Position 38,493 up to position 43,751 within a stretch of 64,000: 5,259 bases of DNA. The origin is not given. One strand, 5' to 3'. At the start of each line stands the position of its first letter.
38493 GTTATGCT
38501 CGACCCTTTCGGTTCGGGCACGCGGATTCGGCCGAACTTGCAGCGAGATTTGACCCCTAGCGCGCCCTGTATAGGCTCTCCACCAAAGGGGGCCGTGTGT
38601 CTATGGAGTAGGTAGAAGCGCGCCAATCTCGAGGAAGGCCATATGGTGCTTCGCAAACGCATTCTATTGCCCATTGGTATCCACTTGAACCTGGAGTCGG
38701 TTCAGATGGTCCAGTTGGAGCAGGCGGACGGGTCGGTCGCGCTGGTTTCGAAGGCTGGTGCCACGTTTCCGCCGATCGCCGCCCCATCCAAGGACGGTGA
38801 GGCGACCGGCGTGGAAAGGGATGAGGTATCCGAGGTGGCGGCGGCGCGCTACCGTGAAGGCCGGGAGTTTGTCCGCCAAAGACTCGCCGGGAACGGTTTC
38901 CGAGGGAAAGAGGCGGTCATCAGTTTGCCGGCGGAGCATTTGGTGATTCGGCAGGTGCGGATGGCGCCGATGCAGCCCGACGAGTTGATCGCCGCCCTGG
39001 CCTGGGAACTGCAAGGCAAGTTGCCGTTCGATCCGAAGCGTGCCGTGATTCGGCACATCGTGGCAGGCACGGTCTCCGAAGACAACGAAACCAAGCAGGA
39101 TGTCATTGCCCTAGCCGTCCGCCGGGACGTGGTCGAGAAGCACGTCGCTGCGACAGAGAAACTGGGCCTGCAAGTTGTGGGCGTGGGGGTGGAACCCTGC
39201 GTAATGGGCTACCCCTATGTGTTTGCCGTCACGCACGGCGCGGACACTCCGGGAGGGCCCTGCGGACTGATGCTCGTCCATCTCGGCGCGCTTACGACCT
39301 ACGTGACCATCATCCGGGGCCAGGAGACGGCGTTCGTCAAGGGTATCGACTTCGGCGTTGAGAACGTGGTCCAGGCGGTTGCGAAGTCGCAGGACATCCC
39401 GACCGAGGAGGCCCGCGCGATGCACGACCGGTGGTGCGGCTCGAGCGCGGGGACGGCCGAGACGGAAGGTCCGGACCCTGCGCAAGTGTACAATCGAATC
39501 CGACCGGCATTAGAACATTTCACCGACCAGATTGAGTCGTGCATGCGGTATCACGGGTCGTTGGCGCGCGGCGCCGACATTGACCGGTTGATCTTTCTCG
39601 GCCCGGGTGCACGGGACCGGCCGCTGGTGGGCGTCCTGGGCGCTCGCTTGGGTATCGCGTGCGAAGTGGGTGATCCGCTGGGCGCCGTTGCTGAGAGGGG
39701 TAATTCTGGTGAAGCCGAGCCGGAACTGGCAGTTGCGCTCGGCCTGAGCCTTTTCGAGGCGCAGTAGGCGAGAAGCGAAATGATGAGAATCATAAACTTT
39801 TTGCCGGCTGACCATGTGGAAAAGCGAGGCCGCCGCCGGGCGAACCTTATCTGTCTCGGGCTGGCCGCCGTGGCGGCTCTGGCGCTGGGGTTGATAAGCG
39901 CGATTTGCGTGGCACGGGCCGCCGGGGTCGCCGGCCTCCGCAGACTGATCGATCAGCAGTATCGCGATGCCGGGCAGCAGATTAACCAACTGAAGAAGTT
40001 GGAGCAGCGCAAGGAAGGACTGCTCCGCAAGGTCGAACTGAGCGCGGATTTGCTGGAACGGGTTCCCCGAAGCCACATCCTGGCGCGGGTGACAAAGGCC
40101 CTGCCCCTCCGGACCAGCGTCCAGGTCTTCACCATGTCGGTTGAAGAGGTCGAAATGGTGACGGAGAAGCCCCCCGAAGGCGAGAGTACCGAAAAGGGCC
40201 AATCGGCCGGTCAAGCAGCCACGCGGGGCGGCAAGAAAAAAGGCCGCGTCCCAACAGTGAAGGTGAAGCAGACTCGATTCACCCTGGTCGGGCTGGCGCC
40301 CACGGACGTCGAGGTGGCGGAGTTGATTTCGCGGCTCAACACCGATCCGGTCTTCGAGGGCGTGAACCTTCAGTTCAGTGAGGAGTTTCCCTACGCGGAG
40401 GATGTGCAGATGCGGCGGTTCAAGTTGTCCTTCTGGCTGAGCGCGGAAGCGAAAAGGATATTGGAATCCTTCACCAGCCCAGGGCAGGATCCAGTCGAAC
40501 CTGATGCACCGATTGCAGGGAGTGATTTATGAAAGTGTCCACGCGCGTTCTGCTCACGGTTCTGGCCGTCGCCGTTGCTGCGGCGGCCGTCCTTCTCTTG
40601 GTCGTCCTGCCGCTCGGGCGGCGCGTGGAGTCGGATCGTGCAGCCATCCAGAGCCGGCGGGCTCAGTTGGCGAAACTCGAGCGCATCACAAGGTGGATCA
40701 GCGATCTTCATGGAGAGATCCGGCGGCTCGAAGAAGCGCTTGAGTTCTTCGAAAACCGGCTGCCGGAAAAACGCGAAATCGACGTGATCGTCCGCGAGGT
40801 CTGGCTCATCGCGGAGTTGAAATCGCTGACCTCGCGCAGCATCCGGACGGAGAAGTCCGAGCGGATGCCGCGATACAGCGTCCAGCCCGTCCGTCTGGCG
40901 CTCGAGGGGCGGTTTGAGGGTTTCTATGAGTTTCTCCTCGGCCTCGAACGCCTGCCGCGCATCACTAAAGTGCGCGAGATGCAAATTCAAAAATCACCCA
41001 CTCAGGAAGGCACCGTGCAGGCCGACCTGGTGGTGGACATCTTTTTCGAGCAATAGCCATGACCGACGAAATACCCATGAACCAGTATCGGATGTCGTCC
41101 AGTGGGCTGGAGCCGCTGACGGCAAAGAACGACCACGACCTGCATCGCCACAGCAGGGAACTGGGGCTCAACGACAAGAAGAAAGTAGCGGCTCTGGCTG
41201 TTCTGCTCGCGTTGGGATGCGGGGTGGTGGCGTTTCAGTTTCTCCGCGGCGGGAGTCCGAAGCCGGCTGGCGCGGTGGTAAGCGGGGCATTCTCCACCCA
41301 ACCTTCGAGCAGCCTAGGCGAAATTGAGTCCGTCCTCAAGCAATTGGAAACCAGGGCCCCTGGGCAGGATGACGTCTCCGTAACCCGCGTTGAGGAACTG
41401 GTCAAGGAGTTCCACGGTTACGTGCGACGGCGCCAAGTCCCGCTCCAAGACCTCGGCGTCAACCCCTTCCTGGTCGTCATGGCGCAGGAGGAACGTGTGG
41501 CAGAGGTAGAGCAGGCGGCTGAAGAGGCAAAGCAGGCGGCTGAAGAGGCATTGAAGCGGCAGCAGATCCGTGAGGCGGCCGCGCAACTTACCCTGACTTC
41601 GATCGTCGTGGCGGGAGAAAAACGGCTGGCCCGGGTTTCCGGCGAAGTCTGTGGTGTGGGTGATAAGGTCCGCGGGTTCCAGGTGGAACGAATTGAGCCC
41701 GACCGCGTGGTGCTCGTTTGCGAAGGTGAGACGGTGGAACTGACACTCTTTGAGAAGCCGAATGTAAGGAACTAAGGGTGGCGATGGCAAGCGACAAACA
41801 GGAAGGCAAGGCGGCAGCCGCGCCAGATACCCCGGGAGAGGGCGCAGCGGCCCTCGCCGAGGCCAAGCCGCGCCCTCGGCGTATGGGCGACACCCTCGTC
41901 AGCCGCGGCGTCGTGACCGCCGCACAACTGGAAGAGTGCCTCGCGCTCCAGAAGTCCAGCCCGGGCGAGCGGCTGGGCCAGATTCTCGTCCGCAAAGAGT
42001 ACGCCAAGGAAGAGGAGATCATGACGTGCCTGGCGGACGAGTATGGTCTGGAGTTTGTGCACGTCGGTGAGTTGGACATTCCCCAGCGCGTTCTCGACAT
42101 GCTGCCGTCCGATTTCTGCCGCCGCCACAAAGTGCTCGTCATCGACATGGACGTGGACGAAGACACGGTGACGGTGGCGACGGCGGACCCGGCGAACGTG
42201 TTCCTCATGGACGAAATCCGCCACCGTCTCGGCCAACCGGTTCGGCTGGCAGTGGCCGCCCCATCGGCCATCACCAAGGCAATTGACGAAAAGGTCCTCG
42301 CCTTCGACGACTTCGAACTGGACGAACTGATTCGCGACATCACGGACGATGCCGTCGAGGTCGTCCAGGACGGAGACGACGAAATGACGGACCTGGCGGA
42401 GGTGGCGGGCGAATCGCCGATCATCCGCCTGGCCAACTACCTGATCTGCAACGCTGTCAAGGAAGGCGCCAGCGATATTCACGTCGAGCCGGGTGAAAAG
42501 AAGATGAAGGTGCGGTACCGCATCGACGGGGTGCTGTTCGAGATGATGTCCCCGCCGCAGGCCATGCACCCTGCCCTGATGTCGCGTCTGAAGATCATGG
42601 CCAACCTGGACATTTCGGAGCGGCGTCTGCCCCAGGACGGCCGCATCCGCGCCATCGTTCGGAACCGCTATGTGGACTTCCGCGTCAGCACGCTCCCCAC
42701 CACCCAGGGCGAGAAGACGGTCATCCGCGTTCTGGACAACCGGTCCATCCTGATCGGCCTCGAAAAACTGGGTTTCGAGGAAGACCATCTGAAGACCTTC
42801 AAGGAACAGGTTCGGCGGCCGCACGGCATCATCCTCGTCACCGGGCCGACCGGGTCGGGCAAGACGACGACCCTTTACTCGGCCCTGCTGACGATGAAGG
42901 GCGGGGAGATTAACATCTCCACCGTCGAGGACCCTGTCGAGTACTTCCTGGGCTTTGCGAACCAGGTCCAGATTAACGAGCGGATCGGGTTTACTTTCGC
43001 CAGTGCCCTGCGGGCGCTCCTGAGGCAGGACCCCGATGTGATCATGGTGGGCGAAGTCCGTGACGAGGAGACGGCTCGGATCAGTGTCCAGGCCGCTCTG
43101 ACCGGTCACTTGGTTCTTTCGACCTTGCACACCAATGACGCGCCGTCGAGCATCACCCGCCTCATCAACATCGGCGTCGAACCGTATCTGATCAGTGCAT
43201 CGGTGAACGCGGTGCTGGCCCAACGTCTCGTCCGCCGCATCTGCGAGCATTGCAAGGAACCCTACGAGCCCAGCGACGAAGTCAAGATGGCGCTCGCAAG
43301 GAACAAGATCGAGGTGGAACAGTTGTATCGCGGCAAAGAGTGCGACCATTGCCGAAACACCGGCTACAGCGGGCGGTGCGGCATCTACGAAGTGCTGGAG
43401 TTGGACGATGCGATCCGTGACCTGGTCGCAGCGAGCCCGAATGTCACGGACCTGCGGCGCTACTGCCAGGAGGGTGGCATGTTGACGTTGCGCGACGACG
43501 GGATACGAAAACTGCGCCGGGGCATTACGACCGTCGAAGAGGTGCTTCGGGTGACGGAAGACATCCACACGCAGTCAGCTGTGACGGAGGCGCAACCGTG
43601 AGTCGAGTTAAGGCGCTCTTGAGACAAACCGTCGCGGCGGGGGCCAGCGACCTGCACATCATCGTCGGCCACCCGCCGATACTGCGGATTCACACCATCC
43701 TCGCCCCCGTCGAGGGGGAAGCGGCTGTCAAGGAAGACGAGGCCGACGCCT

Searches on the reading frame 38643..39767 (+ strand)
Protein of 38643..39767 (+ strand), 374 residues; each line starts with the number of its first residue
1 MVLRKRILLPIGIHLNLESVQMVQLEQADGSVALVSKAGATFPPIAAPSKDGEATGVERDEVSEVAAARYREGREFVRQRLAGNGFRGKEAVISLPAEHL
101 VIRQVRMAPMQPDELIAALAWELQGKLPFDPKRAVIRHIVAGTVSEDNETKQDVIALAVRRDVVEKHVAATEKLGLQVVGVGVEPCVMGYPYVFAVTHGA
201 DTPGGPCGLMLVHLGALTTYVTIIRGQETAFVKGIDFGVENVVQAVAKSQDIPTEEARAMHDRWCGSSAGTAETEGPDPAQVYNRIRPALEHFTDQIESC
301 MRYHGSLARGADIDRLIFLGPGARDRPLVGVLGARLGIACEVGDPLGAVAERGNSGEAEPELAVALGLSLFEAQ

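Call 35: search_protein_families(library=pfam, proteins=[window:38643-39767:+], max_evalue=0.001)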
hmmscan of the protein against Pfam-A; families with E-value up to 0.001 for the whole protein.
window:38643-39767:+ (374 aa): 1 family
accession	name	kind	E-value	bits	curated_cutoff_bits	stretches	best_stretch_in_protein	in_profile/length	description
PF11104.14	PilM_2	-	3e-17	63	27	1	57-370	31-337/340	Type IV pilus assembly protein PilM;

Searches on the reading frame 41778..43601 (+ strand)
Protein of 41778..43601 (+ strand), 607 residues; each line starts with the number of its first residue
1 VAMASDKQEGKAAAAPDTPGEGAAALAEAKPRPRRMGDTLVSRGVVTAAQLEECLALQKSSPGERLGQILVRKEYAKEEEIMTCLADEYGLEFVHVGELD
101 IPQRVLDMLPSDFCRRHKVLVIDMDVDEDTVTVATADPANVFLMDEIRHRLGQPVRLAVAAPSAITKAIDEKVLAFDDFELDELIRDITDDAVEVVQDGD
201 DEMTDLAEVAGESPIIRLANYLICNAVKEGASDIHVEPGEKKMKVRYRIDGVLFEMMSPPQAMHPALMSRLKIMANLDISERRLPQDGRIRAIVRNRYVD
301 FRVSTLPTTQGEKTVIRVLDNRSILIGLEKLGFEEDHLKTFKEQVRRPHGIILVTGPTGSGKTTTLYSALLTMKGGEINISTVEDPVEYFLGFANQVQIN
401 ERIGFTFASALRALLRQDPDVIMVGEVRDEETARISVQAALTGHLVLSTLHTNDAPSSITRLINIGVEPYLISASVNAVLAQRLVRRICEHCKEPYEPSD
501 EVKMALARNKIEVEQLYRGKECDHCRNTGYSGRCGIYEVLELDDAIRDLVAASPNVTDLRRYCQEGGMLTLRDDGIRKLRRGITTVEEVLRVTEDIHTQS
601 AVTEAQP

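Call 35: search_protein_families(library=pfam, proteins=[window:41778-43601:+], max_evalue=0.001)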
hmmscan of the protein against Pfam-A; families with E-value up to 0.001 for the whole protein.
window:41778-43601:+ (607 aa): 5 families
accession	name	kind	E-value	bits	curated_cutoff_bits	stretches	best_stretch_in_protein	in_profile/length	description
PF00437.27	T2SSE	-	2.4e-140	467.9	24.9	1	210-591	3-370/370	Type II/IV secretion system protein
PF05157.20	MshEN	-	3.9e-20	72.1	23.1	1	89-171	1-82/90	MshEN domain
PF25199.1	nSTAND_NTPase5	-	0.0003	21.1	34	1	336-374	27-66/145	Novel STAND NTPase 5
PF13191.12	AAA_16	-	0.00069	20.6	32.6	0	336-377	10-52/167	AAA ATPase domain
PF13555.12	AAA_29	-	0.00092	19.4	27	0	340-373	11-48/61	P-loop containing region of AAA domain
